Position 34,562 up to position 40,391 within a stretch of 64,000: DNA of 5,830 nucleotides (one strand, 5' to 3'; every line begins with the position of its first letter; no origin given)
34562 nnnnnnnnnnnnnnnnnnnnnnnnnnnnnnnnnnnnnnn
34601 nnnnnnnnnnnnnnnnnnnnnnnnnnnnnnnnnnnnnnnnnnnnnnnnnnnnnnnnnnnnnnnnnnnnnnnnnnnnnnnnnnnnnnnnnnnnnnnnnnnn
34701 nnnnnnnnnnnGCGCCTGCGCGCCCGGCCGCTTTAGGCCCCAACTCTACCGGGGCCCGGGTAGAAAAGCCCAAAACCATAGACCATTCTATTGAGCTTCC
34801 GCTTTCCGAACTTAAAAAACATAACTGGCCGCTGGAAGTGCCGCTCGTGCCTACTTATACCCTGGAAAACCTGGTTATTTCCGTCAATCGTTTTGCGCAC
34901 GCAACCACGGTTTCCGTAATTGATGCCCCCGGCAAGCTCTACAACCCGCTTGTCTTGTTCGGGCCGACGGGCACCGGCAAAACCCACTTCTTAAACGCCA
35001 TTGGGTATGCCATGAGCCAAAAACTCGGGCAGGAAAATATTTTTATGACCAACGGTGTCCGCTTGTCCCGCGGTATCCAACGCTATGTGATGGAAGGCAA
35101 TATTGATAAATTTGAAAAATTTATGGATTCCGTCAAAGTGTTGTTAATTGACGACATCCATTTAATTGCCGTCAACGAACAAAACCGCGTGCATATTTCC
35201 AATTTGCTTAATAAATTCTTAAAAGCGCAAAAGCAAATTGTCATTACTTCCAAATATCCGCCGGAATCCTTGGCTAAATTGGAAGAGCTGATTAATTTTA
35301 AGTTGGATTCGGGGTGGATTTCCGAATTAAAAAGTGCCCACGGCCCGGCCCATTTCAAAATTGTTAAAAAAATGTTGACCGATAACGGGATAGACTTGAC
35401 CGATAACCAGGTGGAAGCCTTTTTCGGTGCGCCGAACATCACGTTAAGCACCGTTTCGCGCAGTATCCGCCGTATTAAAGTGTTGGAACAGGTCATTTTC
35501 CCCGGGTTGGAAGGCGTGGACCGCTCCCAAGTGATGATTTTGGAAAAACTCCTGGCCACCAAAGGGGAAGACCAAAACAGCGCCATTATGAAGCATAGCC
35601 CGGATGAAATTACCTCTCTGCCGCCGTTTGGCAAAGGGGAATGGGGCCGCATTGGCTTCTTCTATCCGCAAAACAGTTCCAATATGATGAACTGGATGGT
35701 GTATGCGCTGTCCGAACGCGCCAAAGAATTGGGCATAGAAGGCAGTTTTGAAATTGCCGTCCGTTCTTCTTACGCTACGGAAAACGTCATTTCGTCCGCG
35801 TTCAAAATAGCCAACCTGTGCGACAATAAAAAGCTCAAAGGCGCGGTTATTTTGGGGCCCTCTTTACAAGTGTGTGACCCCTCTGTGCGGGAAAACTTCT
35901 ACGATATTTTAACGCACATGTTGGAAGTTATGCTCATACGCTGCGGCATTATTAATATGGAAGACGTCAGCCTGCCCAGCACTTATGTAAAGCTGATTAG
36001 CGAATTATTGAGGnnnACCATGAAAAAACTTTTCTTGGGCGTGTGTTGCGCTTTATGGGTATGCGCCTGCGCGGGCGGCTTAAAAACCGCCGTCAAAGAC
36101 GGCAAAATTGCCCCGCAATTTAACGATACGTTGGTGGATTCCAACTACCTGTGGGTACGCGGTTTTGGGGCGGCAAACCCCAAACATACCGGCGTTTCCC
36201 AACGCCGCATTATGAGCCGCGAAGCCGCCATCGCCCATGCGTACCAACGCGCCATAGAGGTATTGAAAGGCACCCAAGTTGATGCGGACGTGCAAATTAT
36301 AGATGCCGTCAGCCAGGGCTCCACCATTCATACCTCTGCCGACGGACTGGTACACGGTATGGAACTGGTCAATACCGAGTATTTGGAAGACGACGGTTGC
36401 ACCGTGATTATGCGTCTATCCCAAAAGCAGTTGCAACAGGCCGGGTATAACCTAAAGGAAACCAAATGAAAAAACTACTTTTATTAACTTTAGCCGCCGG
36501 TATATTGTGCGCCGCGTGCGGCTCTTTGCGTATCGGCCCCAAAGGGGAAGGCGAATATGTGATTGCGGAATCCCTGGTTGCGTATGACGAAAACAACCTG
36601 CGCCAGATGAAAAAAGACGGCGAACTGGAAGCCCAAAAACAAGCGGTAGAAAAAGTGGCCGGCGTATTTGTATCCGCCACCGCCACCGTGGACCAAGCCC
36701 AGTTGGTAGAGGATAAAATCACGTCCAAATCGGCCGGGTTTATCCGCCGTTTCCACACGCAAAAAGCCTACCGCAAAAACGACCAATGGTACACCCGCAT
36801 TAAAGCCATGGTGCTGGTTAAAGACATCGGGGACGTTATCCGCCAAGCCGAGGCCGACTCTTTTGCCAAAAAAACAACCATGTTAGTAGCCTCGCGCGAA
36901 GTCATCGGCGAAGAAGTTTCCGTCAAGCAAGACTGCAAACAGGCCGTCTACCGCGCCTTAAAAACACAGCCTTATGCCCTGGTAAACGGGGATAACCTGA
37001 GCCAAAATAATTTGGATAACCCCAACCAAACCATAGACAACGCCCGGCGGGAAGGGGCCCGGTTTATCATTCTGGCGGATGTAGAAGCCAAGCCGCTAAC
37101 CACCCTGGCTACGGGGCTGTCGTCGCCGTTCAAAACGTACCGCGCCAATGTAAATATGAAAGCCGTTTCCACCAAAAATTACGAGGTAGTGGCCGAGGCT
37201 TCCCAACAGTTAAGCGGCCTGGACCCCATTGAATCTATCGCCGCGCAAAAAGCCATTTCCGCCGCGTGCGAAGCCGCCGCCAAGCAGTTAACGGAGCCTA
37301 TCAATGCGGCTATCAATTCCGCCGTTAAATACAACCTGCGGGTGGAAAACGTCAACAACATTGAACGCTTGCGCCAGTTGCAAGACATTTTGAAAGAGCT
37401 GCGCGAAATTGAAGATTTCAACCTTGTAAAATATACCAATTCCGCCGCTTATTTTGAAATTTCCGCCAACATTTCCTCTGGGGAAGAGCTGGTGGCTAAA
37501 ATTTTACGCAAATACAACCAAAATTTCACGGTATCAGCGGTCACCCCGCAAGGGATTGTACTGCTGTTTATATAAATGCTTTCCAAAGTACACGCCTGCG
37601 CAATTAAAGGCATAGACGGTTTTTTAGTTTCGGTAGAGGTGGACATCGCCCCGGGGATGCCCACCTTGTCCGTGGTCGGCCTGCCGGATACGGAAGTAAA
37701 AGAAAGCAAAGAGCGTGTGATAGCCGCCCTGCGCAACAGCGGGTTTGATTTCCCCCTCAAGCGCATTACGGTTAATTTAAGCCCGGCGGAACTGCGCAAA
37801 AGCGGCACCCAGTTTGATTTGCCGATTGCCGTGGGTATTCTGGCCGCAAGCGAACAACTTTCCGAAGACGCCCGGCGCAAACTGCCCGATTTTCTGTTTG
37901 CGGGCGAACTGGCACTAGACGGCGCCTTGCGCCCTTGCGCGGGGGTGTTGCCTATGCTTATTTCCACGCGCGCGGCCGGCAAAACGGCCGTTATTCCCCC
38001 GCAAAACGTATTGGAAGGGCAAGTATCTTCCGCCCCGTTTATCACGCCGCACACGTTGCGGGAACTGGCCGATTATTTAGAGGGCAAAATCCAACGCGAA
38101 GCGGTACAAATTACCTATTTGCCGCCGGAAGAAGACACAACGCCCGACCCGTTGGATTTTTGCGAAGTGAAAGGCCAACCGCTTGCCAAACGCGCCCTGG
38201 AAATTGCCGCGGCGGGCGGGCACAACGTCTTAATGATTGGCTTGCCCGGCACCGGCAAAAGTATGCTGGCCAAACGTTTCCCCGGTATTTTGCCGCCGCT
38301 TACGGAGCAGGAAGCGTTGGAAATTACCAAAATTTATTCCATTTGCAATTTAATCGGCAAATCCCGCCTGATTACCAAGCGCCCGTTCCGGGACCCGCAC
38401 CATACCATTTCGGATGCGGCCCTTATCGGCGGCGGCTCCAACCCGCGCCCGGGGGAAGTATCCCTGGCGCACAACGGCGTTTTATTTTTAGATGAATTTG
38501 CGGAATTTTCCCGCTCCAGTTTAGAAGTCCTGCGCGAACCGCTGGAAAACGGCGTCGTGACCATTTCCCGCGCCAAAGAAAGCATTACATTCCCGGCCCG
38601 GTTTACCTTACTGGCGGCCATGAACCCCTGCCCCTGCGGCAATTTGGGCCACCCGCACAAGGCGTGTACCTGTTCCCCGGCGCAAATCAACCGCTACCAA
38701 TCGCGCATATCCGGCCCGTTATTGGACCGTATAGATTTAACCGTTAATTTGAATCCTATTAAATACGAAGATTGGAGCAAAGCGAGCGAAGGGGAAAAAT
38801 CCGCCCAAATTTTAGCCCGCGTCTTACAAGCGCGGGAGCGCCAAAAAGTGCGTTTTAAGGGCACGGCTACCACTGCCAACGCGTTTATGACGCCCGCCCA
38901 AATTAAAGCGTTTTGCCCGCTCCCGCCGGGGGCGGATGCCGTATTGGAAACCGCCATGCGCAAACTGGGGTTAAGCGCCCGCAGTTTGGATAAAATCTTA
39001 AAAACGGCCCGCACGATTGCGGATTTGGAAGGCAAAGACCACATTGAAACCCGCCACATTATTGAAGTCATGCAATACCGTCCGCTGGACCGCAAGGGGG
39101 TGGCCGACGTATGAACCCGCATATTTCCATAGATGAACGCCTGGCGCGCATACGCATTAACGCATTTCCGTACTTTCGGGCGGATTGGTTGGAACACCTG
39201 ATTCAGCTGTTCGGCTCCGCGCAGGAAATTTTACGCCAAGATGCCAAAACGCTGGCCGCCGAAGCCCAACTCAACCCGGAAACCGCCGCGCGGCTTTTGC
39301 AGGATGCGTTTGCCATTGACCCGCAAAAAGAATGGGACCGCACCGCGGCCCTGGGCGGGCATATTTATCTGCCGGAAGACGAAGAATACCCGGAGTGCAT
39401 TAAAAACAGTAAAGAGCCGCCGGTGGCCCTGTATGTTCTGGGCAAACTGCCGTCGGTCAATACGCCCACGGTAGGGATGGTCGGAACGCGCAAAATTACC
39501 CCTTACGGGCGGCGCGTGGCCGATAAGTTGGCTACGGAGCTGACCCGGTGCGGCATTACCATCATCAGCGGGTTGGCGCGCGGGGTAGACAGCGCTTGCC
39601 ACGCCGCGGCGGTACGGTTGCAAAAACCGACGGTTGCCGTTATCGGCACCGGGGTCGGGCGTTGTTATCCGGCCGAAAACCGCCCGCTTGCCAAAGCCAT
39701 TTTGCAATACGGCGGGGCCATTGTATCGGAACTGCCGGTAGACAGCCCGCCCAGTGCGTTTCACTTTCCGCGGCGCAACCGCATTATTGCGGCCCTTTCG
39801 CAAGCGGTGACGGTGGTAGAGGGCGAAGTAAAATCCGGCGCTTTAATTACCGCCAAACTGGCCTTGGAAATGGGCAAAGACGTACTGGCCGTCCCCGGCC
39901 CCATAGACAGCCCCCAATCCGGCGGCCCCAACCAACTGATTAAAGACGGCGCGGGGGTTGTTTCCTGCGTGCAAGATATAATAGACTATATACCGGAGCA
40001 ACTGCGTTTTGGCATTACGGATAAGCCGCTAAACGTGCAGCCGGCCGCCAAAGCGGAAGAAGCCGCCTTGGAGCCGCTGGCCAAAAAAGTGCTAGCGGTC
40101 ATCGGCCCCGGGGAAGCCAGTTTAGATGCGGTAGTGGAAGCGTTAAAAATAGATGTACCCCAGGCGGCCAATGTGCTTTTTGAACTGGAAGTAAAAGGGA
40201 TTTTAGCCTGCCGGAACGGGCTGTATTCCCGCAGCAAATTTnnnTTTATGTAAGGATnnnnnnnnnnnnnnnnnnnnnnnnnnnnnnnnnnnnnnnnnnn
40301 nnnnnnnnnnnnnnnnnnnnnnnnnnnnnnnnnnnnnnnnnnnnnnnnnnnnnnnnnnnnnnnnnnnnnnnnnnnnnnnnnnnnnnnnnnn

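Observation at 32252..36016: Giant 1254-aa protein embedding a DnaA-type AAA+ module without a DNA-binding domain IV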

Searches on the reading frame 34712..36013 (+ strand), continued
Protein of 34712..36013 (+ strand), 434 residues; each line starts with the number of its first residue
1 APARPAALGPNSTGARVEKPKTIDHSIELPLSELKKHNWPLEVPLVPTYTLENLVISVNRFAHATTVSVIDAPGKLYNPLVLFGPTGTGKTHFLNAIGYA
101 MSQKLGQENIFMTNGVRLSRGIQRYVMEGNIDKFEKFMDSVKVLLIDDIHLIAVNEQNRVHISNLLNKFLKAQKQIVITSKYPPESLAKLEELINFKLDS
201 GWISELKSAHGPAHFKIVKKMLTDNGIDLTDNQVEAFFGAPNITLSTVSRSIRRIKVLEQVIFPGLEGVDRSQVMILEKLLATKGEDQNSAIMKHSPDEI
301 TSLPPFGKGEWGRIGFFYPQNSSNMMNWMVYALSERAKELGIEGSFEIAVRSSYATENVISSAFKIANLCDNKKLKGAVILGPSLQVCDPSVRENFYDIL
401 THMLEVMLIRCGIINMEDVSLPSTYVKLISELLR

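Call 77: find_encoding_contigs(protein=P0199, flank=8000, max_places=1)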
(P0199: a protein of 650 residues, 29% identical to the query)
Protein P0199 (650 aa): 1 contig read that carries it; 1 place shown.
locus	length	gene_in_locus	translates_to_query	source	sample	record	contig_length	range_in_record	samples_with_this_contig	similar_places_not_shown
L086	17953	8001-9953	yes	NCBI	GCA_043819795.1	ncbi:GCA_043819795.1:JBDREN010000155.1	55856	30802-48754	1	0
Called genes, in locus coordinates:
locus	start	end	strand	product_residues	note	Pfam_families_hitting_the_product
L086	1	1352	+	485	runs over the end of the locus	PF00171:Aldedh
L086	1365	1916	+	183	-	PF00936:BMC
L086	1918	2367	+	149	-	PF02502:LacAB_rpiB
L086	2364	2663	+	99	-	PF03319:EutN_CcmL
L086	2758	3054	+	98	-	PF03319:EutN_CcmL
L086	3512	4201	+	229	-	PF01791:DeoC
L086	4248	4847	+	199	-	-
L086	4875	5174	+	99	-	PF00936:BMC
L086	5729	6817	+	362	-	PF00437:T2SSE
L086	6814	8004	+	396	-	-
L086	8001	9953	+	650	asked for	PF00308:Bac_DnaA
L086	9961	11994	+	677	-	PF01590:GAF, PF13185:GAF_2, PF13492:GAF_3, PF00512:HisKA, PF02518:HATPase_c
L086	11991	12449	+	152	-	-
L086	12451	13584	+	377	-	-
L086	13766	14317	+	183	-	PF05643:GNA1162-like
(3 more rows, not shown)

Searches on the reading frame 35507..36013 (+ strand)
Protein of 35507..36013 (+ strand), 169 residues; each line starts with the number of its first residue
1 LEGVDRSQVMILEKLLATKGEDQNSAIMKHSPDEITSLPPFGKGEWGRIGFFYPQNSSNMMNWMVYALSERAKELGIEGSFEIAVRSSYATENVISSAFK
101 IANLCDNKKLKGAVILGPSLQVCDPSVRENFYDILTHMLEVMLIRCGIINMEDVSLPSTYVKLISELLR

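Call 37: predict_structure(alignment_id=A2)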
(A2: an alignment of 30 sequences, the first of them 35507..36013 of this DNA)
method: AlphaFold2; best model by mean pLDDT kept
length: 169 residues; sequences in the alignment: 30
mean_pLDDT: 92.7   pTM: 0.86
mean pLDDT of the five models: 92.7, 91.7, 91.6, 90.3, 90.0
residues with pLDDT >= 90: 141; 70-90: 22; 50-70: 5; < 50: 1
segments of 3 or more residues with pLDDT < 50: none
pLDDT, mean of each block of 10 residues (from residue 1): 63 80 93 90 91 96 96 93 97 97 98 98 97 98 98 96 94
secondary structure, 60 per line:
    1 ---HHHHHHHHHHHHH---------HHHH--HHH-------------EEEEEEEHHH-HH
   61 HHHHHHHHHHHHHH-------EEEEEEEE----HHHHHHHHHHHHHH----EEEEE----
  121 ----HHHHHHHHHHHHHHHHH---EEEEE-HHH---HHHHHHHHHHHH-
elements in order: H4-16 H26-29 E48-54 H59-74 E82-89 H94-107 E112-116 H125-141 E145-149 H157-168
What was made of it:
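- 35507..36013 (+): C-terminal region (residues 1086-1254): a lead-in helix plus a four-stranded β-α-β-α-β-α-β-α domain (core 1131-1254). AlphaFold2 model, pLDDT 92.7, pTM 0.86 (call 37).
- On DnaA, chromosomal replication initiator (TIGR00362): The C-terminal region folds as an α/β domain (call 37).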

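Call 62: search_protein_families(library=pfam, proteins=[window:35507-36013:+], max_evalue=10)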
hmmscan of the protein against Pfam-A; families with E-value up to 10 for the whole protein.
window:35507-36013:+ (169 aa): 1 family
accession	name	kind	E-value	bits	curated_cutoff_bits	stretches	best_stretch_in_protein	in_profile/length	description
PF12205.13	GIT1_C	-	0.15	12.8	25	1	54-103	50-100/110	G protein-coupled receptor kinase-interacting protein 1 C term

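Call 64: fold_search(model_id=the predicted structure, library=pdb)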
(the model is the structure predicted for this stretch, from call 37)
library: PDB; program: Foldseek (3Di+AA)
matches with E <= 10: 1547; with E <= 0.001: 3
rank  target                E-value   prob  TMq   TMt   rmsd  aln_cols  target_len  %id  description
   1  4j07_D                8.2e-04  1.00  0.44  0.49   5.2       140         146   14  Crystal structure of a PROBABLE RIBOFLAVIN SYNTHASE, BETA CHAIN RIBH (6,7-dimethyl-8-ribityllumazine synthase, DMRL sy (released 2013-03-06)
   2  9yl5_A                8.7e-04  1.00  0.46  0.49   9.9       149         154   10  Crystal Structure of 6,7-dimethyl-8-ribityllumazine synthase from Bordetella pertussis in complex with 5-amino-6-(D-ri (released 2025-10-22)
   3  1c2y_A                9.9e-04  1.00  0.44  0.47   8.8       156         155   10  CRYSTAL STRUCTURES OF A PENTAMERIC FUNGAL AND AN ICOSAHEDRAL PLANT LUMAZINE SYNTHASE REVEALS THE STRUCTURAL BASIS FOR  (released 2000-07-30)
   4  5im4_M                1.3e-03  1.00  0.48  0.55   4.4       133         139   13  Crystal structure of designed two-component self-assembling icosahedral cage I52-32 (released 2016-07-27)
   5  9znh_A                1.3e-03  1.00  0.47  0.52   8.8       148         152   11  Crystal Structure of 6,7-dimethyl-8-ribityllumazine synthase from Bordetella pertussis (released 2025-12-24)
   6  9znh_D                1.7e-03  1.00  0.49  0.54   7.8       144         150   12  Crystal Structure of 6,7-dimethyl-8-ribityllumazine synthase from Bordetella pertussis (released 2025-12-24)
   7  4olb_A                1.8e-03  1.00  0.50  0.12   3.4       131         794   13  Crystal Structure of Human Argonaute2 Bound to Tryptophan (released 2014-02-05)
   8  9znh_C                1.8e-03  1.00  0.50  0.54   8.8       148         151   11  Crystal Structure of 6,7-dimethyl-8-ribityllumazine synthase from Bordetella pertussis (released 2025-12-24)
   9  9yl5_C                1.8e-03  1.00  0.45  0.48  10.0       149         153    9  Crystal Structure of 6,7-dimethyl-8-ribityllumazine synthase from Bordetella pertussis in complex with 5-amino-6-(D-ri (released 2025-10-22)
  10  4kq6_D                1.9e-03  1.00  0.42  0.43   9.6       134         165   12  Product complex of lumazine synthase from candida glabrata (released 2013-05-29)
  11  9yl5_B                2.1e-03  1.00  0.48  0.52   9.9       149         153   11  Crystal Structure of 6,7-dimethyl-8-ribityllumazine synthase from Bordetella pertussis in complex with 5-amino-6-(D-ri (released 2025-10-22)
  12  5im4_V                2.2e-03  1.00  0.46  0.55   5.5       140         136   11  Crystal structure of designed two-component self-assembling icosahedral cage I52-32 (released 2016-07-27)
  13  2f8s_A                2.5e-03  1.00  0.54  0.15   8.9       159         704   14  Crystal structure of Aa-Ago with externally-bound siRNA (released 2006-10-31)
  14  5im4_h                2.5e-03  1.00  0.46  0.55   5.5       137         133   12  Crystal structure of designed two-component self-assembling icosahedral cage I52-32 (released 2016-07-27)
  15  5g5s                  2.6e-03  1.00  0.41  0.12   8.1       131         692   11  Structure of the Argonaute protein from Methanocaldcoccus janaschii (released 2017-02-08)
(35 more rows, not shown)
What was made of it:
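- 35507..36013 (+): Foldseek is equivocal (call 64).
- On Argonaute/PIWI MID domain: Foldseek ranks lumazine synthases equally (call 64).
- Foldseek ranks lumazine synthases equally, with weak E-values (>=8e-4) and TM-scores near 0.5 (call 64).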

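Call 74: search_solved_structures(query=A2, max_evalue=10)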
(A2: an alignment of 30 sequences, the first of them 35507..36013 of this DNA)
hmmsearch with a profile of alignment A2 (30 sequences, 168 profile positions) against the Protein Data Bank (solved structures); distinct sequences matched with E-value up to 10: 1.
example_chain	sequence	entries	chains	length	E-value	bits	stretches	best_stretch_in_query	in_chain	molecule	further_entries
9eh1_Q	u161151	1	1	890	1.9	11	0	4-54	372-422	RNA polymerase-associated protein CTR9 homolog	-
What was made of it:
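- Closest known: Argonaute/PIWI MID domain. Different: No sequence similarity (calls 62, 74).
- No sequence similarity to any PDB chain (call 74).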

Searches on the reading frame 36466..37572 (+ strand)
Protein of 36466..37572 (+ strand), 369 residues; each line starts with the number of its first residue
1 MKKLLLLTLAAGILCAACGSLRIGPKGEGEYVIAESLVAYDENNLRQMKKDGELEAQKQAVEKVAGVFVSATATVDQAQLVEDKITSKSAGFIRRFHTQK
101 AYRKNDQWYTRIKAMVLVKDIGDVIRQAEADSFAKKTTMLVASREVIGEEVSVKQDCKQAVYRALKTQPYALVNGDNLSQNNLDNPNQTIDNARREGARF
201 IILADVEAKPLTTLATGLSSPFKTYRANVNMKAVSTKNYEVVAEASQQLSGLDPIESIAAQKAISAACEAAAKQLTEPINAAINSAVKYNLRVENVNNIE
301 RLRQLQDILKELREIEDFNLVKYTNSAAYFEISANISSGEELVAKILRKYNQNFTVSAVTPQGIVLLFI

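Call 6: search_protein_families(library=pfam, proteins=[window:36466-37572:+], max_evalue=0.001)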
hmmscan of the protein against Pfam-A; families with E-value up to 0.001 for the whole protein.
window:36466-37572:+ (369 aa): 0 families

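Call 62: search_protein_families(library=pfam, proteins=[window:36466-37572:+], max_evalue=10)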
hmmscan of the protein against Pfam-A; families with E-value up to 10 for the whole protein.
window:36466-37572:+ (369 aa): 1 family
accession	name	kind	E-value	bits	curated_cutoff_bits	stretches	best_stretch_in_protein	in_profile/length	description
PF08931.15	Caudo_bapla_RBP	-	0.23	12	26.7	1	100-135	7-42/101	Lactophage receptor-binding protein C-terminal head domain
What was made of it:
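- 36020..37575 (+): Two signal-peptide/Cys proteins (149 aa and 369 aa, joined by an ATGA overlap). They are conserved downstream neighbours even in distant lineages. No Pfam match (calls 6, 62).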

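Call 65: search_protein_families(library=padloc, proteins=[window:36466-37572:+], max_evalue=0.01)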
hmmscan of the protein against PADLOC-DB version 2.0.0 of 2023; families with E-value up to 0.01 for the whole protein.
window:36466-37572:+ (369 aa): 0 families

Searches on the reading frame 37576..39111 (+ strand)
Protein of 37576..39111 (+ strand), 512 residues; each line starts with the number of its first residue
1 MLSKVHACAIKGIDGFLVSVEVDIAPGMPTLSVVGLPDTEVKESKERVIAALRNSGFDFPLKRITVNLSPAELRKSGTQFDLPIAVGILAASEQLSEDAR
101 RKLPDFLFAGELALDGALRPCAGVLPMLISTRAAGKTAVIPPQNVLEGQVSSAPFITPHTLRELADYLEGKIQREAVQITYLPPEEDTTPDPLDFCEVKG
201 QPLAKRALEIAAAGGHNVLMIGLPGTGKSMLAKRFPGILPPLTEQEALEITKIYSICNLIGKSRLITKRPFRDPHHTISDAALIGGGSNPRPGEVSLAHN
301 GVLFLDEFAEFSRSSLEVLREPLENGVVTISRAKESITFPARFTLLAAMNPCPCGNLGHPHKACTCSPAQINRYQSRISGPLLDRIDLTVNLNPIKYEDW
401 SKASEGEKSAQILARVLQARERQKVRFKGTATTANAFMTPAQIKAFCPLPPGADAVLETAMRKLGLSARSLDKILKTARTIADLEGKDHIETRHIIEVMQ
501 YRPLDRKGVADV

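Call 6: search_protein_families(library=pfam, proteins=[window:37576-39111:+], max_evalue=0.001)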
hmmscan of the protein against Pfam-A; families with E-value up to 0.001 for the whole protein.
window:37576-39111:+ (512 aa): 6 families
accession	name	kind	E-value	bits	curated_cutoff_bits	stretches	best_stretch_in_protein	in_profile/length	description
PF01078.27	Mg_chelatase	-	1.6e-97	325.4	20.3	1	194-398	1-205/207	Magnesium chelatase, subunit ChlI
PF13541.12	ChlI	-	6.4e-45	152.4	27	1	20-144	1-121/121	Subunit ChlI of Mg-chelatase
PF13335.12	Mg_chelatase_C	-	1.2e-29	103.2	26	1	406-502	1-94/94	Magnesium chelatase, subunit ChlI C-terminal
PF00493.29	MCM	-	1.2e-11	44.6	23.3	1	292-390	114-202/224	MCM P-loop domain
PF07728.20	AAA_5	-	3.7e-09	37.1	22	1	217-353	1-125/139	AAA domain (dynein-related subfamily)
PF00158.32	Sigma54_activat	-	2.8e-05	24.3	20.2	1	208-329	15-123/168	Sigma-54 interaction domain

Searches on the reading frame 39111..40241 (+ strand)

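Call 6: search_protein_families(library=pfam, proteins=[window:39111-40241:+], max_evalue=0.001)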
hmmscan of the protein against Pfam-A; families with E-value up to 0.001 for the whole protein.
window:39111-40241:+ (377 aa): 2 families
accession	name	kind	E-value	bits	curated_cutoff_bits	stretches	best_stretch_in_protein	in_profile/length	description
PF02481.21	DNA_processg_A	-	7.9e-73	244.6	29.6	1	82-284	6-210/212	DNA recombination-mediator protein A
PF17782.7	DprA_WH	-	2.3e-07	31.2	22.9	1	311-366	1-56/61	DprA winged helix domain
